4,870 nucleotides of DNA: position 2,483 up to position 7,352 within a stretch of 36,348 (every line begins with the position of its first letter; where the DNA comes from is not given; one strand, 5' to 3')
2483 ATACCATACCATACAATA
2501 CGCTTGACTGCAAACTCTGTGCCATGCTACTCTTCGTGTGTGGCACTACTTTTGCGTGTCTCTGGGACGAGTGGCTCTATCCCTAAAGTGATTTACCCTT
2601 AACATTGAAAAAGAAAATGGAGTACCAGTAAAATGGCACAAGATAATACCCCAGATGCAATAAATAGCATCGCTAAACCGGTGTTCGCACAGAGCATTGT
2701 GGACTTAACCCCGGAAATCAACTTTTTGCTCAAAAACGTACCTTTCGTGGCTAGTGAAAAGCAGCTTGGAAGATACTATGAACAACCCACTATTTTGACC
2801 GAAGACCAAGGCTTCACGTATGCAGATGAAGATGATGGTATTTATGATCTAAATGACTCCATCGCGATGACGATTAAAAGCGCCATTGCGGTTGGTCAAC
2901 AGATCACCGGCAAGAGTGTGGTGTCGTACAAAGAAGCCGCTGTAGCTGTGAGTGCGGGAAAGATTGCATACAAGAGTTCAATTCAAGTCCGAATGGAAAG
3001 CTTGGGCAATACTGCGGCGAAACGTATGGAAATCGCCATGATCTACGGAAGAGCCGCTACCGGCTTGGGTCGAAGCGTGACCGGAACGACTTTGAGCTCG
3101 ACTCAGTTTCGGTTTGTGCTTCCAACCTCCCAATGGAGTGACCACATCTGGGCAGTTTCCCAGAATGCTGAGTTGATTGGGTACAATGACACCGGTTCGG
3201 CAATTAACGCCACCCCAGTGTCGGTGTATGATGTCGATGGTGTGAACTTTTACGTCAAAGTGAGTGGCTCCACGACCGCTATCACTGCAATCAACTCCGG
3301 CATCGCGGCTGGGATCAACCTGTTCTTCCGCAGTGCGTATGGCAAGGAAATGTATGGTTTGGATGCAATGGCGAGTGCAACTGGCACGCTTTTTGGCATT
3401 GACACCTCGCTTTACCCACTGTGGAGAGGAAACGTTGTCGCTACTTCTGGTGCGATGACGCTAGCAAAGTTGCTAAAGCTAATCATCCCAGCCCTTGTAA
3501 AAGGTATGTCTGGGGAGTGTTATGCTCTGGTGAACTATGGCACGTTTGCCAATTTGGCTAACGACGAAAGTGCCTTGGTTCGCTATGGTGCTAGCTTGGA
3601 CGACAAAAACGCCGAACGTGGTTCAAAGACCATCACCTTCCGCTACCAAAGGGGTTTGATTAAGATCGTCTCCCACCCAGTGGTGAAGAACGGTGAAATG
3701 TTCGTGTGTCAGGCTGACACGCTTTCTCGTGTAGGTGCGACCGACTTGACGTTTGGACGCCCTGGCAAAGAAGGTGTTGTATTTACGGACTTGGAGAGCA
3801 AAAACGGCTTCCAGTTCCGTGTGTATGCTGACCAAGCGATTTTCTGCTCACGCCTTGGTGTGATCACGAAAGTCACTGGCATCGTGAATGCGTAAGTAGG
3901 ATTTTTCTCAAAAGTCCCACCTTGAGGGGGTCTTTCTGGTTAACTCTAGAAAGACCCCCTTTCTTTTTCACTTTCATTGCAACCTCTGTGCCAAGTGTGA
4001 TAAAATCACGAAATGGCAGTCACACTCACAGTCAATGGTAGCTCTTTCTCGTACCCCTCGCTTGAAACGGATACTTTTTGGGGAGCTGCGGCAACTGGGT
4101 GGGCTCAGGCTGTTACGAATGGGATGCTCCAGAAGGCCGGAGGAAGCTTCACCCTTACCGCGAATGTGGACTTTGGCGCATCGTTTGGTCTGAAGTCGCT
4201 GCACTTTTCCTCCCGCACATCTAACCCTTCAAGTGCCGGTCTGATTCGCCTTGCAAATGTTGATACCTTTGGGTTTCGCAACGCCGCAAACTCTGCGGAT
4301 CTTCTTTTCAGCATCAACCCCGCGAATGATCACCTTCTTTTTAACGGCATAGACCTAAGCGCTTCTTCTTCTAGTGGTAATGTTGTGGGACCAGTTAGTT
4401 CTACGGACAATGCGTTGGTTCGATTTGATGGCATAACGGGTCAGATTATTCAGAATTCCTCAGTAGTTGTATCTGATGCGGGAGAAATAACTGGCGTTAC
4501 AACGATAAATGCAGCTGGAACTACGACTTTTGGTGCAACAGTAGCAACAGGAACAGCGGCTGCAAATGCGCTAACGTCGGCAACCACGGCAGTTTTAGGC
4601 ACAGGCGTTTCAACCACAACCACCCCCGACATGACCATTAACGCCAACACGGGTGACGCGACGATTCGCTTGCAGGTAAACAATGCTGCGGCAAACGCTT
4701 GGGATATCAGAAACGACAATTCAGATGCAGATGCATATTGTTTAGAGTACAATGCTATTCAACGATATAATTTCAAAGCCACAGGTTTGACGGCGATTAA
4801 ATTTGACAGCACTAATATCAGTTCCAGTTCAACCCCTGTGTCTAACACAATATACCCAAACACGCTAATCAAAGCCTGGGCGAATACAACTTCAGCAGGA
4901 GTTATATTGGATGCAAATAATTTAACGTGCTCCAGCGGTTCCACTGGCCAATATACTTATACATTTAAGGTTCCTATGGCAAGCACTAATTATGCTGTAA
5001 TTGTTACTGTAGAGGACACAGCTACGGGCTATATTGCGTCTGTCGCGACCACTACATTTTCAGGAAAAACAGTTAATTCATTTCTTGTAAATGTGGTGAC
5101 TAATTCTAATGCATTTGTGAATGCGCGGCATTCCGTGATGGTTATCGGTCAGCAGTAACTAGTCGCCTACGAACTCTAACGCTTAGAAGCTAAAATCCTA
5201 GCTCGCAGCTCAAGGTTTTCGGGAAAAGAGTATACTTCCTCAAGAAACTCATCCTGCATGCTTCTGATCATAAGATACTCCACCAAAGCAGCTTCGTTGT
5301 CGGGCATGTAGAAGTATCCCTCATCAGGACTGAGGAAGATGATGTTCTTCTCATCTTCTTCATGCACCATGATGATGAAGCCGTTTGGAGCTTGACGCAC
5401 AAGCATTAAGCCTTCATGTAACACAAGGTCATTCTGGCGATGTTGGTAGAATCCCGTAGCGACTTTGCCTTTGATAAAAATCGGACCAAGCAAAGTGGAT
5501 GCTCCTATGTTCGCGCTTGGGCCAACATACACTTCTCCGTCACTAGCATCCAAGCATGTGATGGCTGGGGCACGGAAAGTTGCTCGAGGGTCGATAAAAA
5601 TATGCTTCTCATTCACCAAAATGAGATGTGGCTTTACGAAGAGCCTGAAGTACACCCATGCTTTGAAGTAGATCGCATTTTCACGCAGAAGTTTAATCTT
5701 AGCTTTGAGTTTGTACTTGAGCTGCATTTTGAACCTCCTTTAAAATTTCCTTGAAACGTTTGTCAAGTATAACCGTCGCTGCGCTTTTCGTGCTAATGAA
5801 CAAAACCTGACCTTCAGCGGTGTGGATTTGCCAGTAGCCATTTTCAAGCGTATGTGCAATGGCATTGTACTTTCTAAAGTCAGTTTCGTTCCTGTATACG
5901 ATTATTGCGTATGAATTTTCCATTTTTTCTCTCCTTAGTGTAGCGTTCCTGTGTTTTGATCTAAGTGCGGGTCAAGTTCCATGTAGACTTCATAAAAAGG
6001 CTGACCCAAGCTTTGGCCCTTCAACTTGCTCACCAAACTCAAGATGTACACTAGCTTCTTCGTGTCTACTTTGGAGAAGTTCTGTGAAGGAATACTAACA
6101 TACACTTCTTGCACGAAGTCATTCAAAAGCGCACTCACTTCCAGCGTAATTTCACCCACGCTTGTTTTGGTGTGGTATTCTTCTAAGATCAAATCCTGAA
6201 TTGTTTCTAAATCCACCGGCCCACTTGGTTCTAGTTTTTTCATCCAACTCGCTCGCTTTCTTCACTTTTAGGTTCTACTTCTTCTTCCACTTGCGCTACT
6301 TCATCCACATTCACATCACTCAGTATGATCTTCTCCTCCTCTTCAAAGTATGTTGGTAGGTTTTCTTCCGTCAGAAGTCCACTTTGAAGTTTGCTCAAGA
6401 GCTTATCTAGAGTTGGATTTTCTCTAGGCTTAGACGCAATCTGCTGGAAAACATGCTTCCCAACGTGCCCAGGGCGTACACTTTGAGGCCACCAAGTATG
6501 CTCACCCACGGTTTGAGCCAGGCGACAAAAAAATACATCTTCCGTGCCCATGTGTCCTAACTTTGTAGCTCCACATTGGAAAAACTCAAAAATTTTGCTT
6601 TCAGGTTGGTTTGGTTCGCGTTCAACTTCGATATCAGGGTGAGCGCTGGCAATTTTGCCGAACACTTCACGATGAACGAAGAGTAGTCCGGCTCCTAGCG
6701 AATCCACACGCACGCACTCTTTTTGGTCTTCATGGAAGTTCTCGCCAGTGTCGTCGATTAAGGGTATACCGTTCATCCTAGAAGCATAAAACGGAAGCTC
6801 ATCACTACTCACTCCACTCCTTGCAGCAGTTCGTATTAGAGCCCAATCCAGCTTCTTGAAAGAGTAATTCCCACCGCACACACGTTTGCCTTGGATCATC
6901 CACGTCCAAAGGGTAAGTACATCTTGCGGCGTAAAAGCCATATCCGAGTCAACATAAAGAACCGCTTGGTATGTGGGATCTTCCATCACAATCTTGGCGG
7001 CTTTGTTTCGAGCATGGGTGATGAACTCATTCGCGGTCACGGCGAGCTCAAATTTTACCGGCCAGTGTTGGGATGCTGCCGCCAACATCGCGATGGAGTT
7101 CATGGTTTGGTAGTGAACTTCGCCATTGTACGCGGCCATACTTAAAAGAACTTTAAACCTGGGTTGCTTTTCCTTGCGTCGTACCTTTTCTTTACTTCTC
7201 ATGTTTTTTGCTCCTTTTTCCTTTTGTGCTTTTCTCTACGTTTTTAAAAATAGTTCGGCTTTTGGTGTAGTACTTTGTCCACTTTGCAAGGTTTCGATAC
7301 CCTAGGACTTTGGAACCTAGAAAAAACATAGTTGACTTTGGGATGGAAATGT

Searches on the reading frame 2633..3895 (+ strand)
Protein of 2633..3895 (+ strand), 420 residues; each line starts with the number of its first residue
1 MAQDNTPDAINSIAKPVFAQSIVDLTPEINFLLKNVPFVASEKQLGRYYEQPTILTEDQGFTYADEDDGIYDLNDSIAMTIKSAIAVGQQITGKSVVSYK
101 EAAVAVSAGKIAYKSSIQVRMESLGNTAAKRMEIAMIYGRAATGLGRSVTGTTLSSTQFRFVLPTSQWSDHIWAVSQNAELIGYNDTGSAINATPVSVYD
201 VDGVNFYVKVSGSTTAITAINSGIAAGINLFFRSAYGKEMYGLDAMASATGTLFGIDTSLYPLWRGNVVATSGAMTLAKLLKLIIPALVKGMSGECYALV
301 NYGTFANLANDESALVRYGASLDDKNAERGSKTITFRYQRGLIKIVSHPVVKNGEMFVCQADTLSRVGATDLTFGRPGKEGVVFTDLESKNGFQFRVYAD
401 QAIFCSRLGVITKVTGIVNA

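Call 7: search_protein_families(library=phrogs, proteins=[window:2633-3895:+])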
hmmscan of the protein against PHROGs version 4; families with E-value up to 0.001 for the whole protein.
window:2633-3895:+ (420 aa): 1 family
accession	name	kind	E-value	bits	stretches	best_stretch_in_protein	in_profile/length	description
phrog_14242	-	head and packaging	0.00051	19.8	1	186-276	170-253/396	major head protein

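Call 10: search_protein_families(library=pfam, proteins=[window:2633-3895:+], max_evalue=0.01)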
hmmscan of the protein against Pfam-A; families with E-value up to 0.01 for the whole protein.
window:2633-3895:+ (420 aa): 0 families

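Call 12: search_dna_similar(query=window:2633-3895:+, collection=phages, mode=protein, max_evalue=0.001)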
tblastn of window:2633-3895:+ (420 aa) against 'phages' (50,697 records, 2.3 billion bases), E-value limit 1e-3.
Records with a match: 1; places in all: 1; records where one place covers at least 80% of the query: 1.
Best place of each record, by identity: <60% 1.
By first word of the organism name: Proteobacteria 1.
By host as written in the record: Silvanigrella aquatica Nonnen-W8red 1.
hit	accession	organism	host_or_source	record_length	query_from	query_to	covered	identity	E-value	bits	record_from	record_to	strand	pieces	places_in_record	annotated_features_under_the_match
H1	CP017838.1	Proteobacteria phage MWH-Nonnen-W8red 1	Silvanigrella aquatica Nonnen-W8red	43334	32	405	89%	22.4%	3e-13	78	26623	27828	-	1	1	record has no annotation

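Call 13: find_related_loci(query=window:2633-3895:+, collection=viral_contigs, flank=10000)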
Query window:2633-3895:+ (420 aa) in viral_contigs; peptide patterns used: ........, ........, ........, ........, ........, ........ (x = any residue, [..] = any of these).
No stretch of DNA in the collection matches any of the patterns.

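Call 14: find_homologous_proteins(query=window:2633-3895:+)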
Query window:2633-3895:+ (420 aa): 25 proteins with E <= 0.001 among 8000 candidates.
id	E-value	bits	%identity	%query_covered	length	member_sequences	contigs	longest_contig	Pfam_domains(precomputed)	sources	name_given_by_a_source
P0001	1.7e-267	905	98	100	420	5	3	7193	-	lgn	-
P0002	1.4e-263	892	96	100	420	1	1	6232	-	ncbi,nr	ncbi:MAG: hypothetical protein E6R04_03250 [Spirochaetes bacterium]|nr:MAG: hypothetical protein E6R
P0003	1.8e-139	483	56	100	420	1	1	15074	-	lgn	-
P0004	1.5e-131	457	52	100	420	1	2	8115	-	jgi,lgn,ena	jgi:hypothetical protein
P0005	4.8e-130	452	52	100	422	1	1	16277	-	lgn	-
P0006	9.9e-124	431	51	100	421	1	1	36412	-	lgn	-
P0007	2.4e-120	420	49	100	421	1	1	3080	-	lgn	-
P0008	1.3e-104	368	43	100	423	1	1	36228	-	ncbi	-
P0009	5.0e-73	264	37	98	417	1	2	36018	-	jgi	jgi:hypothetical protein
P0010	4.9e-65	238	36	98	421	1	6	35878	-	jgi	jgi:hypothetical protein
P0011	2.8e-64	236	35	98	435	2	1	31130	-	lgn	-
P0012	4.0e-63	232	34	99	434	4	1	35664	-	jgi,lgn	-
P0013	6.1e-58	215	32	100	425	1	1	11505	-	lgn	-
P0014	8.3e-57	211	32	97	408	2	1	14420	-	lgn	-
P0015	1.6e-52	197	33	100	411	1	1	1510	-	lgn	-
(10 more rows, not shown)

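Call 15: find_encoding_contigs(protein=P0006, flank=10000, max_places=2)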
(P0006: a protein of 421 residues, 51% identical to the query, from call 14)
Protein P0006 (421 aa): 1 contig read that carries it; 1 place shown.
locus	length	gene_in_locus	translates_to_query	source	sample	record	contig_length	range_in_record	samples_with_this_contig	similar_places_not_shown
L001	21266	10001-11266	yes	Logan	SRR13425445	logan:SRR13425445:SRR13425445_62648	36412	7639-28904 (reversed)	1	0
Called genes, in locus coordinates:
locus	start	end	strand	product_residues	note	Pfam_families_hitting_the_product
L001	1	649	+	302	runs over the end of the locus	PF24175:SU10_adaptor (weak)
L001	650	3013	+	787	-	-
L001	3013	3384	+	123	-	-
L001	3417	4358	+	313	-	PF13884:Peptidase_S74 (weak)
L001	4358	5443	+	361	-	-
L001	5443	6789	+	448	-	-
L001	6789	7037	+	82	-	-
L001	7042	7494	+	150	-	-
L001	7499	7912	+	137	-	-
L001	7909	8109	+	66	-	-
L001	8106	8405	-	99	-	PF08325:WLM (weak)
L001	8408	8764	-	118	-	-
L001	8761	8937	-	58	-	-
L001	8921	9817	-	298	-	-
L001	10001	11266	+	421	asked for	-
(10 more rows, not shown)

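Call 16: find_encoding_contigs(protein=P0008, flank=10000, max_places=2)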
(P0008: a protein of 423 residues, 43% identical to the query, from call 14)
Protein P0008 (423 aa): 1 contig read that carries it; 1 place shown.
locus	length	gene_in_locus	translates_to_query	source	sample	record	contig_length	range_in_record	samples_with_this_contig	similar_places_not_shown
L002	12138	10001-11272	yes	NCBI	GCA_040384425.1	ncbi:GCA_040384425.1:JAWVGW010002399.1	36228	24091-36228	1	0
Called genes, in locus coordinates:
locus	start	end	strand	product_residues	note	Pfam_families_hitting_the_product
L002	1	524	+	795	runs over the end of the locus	-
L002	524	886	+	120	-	-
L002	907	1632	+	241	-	-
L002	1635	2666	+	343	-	-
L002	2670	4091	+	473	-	-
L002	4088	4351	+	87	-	-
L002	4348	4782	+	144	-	-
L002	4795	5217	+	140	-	-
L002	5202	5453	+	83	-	-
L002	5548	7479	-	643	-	-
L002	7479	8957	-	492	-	PF03237:Terminase_6N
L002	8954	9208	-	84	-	-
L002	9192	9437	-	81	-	-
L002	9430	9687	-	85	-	-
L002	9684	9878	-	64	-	-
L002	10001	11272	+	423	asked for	-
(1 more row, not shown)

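Call 17: find_encoding_contigs(protein=P0009, flank=10000, max_places=2)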
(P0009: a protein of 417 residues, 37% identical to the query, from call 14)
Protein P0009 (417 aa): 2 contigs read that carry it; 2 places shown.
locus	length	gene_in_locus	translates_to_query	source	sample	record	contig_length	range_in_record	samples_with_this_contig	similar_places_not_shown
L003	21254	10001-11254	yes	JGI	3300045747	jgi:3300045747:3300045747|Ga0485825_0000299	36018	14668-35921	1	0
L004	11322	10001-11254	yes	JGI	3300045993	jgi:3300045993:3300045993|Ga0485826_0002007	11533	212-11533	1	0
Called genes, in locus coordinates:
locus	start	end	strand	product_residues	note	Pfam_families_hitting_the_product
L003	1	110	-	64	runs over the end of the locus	-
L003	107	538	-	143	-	PF07460:NUMOD3 (faint)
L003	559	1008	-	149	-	-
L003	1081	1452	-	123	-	-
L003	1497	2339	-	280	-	-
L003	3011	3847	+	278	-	-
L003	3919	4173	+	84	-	-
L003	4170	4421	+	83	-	-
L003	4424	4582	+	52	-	-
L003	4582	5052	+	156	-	-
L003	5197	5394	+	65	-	-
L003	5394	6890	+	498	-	PF03237:Terminase_6N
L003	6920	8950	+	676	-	PF16510:P22_portal (faint)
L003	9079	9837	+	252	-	-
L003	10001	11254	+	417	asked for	-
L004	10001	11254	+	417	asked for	-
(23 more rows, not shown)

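Call 22: find_encoding_contigs(protein=P0003, flank=10000, max_places=2)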
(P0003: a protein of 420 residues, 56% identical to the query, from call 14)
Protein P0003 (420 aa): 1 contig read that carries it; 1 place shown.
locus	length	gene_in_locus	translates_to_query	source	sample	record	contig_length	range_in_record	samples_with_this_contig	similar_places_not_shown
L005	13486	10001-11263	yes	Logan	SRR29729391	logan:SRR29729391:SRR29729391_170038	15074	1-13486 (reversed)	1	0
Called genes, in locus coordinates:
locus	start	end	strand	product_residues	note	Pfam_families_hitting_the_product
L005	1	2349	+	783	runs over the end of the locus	-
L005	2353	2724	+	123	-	-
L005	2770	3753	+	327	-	-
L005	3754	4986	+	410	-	-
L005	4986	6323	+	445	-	-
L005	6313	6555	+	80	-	-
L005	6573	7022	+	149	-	-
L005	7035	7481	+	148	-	-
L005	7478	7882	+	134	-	PF08291:Peptidase_M15_3 (weak)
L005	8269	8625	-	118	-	-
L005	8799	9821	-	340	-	-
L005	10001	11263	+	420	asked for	-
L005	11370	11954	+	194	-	-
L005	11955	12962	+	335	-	-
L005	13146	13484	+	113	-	?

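Call 23: find_encoding_contigs(protein=P0005, flank=10000, max_places=2)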
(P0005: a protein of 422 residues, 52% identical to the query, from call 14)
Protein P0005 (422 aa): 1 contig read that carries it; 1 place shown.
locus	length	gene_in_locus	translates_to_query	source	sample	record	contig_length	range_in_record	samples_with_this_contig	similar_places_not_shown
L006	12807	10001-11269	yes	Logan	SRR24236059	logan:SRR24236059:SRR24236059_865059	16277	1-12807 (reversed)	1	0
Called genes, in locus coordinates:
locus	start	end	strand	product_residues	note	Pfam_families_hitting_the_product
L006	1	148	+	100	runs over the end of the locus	-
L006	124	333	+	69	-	-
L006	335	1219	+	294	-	PF24175:SU10_adaptor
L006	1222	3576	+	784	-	-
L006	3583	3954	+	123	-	-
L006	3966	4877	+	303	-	-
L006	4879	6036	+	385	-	-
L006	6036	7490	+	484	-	-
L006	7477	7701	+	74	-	-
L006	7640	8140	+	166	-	-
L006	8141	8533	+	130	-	PF08291:Peptidase_M15_3 (weak)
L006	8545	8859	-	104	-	PF01863:YgjP-like (faint)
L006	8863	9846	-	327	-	-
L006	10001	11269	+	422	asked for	-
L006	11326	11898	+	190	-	-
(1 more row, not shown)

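Call 24: find_encoding_contigs(protein=P0004, flank=10000, max_places=2)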
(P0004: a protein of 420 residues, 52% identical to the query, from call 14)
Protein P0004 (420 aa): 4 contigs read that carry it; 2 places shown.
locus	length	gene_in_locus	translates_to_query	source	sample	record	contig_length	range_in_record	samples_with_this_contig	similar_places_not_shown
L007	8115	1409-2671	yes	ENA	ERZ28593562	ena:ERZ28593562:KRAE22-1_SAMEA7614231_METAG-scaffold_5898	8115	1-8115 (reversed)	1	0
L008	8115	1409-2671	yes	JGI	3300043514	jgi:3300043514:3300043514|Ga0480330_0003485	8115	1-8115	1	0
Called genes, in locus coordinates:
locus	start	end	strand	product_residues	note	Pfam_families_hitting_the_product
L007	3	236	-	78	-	?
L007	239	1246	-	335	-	-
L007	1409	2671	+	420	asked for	-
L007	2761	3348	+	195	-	-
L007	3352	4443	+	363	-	-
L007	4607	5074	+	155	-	PF09411:PagL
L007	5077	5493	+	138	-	-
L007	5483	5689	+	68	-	-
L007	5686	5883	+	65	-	-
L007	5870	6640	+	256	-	-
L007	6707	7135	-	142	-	-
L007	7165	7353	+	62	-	-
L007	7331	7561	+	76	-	-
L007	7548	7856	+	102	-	-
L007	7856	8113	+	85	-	?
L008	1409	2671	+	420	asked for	-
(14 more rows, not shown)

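Call 38: find_encoding_contigs(protein=P0001, flank=10000, max_places=3)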
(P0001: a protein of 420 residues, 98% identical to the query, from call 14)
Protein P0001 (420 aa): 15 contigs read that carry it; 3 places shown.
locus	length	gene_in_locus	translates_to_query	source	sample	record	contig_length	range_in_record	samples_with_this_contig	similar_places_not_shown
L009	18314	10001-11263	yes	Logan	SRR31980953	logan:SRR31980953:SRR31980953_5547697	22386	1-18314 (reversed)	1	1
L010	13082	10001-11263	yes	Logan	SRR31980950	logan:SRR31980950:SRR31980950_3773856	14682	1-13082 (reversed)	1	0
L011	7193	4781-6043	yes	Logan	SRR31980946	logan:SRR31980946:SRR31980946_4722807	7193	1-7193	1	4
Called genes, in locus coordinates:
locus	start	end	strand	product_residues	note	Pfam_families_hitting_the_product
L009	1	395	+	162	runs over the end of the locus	-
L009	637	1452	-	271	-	-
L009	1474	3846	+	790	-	-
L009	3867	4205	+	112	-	-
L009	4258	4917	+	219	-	-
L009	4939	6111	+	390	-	-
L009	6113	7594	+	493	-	-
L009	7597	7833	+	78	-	-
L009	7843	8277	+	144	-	-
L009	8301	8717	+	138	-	-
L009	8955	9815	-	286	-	-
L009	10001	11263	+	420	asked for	-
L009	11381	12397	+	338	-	-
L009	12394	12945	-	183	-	-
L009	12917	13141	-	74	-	-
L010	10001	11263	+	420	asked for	-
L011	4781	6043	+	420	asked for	-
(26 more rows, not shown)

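Call 39: find_encoding_contigs(protein=P0002, flank=10000, max_places=2)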
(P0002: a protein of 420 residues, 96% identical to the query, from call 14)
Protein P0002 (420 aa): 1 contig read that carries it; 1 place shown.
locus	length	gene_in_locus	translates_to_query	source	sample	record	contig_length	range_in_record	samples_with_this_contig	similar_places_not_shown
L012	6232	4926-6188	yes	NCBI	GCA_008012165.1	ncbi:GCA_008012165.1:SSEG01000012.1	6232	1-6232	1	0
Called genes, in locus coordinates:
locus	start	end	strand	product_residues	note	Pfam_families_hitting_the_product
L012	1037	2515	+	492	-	-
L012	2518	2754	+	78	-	-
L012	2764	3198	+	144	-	-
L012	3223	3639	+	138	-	-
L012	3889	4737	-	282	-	-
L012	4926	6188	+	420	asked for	-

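Call 47: find_related_loci(query=A5, collection=genome_contigs, flank=10000)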
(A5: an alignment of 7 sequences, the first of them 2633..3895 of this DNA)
Query A5 (420 aa) in genome_contigs; peptide patterns used: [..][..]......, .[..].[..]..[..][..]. (x = any residue, [..] = any of these).
59 stretches matched a pattern; 1 encode a relative of the query (tblastn E <= 1e-3); 1 distinct loci.
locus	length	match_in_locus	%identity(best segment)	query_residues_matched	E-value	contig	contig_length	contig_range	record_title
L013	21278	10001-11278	33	9-420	2e-72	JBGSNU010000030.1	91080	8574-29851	MAG: Bdellovibrionales bacterium isolate JTS-AC263 k141_2840400, whole genome shotgun sequence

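Call 77: search_solved_structures(query=A4, max_evalue=1)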
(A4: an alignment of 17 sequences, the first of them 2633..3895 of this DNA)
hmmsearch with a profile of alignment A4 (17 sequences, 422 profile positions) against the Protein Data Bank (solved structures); distinct sequences matched with E-value up to 1: 1.
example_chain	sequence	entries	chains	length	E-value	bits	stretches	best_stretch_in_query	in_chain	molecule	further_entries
5ud1_A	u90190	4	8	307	0.85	11.4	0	53-142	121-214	Fructose-bisphosphate aldolase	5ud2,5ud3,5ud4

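Call 87: predict_structure(alignment_id=A4)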
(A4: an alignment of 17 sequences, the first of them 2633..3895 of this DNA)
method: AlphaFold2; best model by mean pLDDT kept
length: 420 residues; sequences in the alignment: 17
mean_pLDDT: 81.6   pTM: 0.80
mean pLDDT of the five models: 81.6, 78.2, 74.0, 73.1, 71.4
residues with pLDDT >= 90: 135; 70-90: 210; 50-70: 43; < 50: 32
segments of 3 or more residues with pLDDT < 50: 1-3, 15-27, 316-329
pLDDT, mean of each block of 10 residues (from residue 1): 61 50 43 86 67 85 82 84 87 83 69 64 84 88 84 97 91 88 91 93 93 97 94 86 90 89 91 89 91 90 86 55 42 73 86 93 88 76 77 83 90 89
secondary structure, 60 per line:
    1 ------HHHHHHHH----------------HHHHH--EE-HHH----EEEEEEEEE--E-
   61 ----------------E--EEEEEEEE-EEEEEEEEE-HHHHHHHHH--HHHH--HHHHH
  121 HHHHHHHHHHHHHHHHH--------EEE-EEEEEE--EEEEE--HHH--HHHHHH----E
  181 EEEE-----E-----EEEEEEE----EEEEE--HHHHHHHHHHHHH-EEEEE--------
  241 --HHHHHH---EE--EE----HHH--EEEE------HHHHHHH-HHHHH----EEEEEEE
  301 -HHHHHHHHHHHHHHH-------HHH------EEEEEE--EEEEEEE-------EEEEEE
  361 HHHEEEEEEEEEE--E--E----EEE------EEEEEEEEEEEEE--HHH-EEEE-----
elements in order: H7-14 H31-35 E48-56 E80-87 E89-97 H99-107 H110-113 H116-137 E146-148 E150-155 E158-162 H170-175 E180-184 E196-202 E207-211 H214-226 E228-232 H243-248 E267-270 H277-283 H285-289 E294-300 H302-316 E333-338 E341-347 E355-360 E364-373 E384-386 E393-405 E412-415

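Call 89: fold_search(model_id=the predicted structure, library=pdb)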
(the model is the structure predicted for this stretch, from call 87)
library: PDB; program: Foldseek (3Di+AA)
matches with E <= 10: 809; with E <= 0.001: 257
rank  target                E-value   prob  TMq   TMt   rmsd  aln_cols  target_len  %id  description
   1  7f38_A                1.3e-10  1.00  0.48  0.54   8.5       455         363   15  Cyanophage A-1(L) capsid asymmetric unit (released 2021-09-29)
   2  7f38_I                7.4e-10  1.00  0.50  0.59   7.3       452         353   16  Cyanophage A-1(L) capsid asymmetric unit (released 2021-09-29)
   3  7z48_F                4.9e-09  1.00  0.42  0.50  14.9       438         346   10  Bottom part (C5) of bacteriophage SU10 capsid (released 2022-08-10)
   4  7z45_C                7.2e-09  1.00  0.45  0.53  12.9       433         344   11  Central part (C10) of bacteriophage SU10 capsid (released 2022-08-24)
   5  9cul_A                1.1e-08  1.00  0.42  0.51   8.8       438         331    9  Bacteriophage PhiTE mature capsid (released 2025-04-16)
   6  9vel_C                1.6e-08  1.00  0.46  0.43  12.0       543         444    7  The composite cryo-EM structure of bacteriophage SPO1 capsid (released 2025-08-27)
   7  9cul_M                1.8e-08  1.00  0.43  0.53  10.3       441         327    8  Bacteriophage PhiTE mature capsid (released 2025-04-16)
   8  9ny2_A                2.4e-08  1.00  0.40  0.51  13.0       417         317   10  Pseudomonas phage Pa223 capsid (released 2025-08-06)
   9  9cul_B                3.2e-08  1.00  0.39  0.48  14.3       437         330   11  Bacteriophage PhiTE mature capsid (released 2025-04-16)
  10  6tb9_A4               3.4e-08  1.00  0.42  0.57   9.6       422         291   10  Capsid of native GTA particle computed with C5 symmetry (released 2020-07-22)
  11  9cul_L                3.6e-08  1.00  0.41  0.50  11.1       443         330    9  Bacteriophage PhiTE mature capsid (released 2025-04-16)
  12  7z46_S                4.3e-08  1.00  0.43  0.52  13.9       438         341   12  Top part (C5) of bacteriophage SU10 capsid (released 2022-08-24)
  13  9ncf_A                4.5e-08  1.00  0.38  0.43   9.2       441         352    8  Icosahedral capsid assembly of phage JohannRWettstein (Bas63) (released 2025-11-19)
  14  7z46_J                4.8e-08  1.00  0.44  0.52  13.2       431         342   12  Top part (C5) of bacteriophage SU10 capsid (released 2022-08-24)
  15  9in6_M                5.4e-08  1.00  0.38  0.40  11.8       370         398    9  Capsid of Vibrio cholerae phage mature VP1 (released 2024-08-14)
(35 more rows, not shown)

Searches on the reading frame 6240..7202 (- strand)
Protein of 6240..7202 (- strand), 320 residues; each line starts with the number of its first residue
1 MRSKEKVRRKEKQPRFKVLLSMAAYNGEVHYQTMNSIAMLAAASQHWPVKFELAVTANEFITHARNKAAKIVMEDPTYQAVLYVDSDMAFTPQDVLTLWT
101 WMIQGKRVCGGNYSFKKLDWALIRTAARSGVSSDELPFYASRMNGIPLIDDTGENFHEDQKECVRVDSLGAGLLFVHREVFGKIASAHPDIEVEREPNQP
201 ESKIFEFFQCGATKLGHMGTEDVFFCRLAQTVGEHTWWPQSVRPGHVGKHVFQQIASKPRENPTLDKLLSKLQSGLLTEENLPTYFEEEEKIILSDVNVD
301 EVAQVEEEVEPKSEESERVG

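Call 7: search_protein_families(library=phrogs, proteins=[window:6240-7202:-])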
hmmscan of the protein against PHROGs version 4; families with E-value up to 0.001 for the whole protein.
window:6240-7202:- (320 aa): 1 family
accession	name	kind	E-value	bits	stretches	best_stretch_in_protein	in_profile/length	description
phrog_1574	-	unknown function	6.2e-20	72.9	1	20-253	17-235/240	-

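Call 10: search_protein_families(library=pfam, proteins=[window:6240-7202:-], max_evalue=0.01)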
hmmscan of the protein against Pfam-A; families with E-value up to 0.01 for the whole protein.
window:6240-7202:- (320 aa): 1 family
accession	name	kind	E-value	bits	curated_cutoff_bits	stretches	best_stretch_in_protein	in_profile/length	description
PF00535.33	Glycos_transf_2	-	0.0035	17.7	23.3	1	57-117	61-120/168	Glycosyl transferase family 2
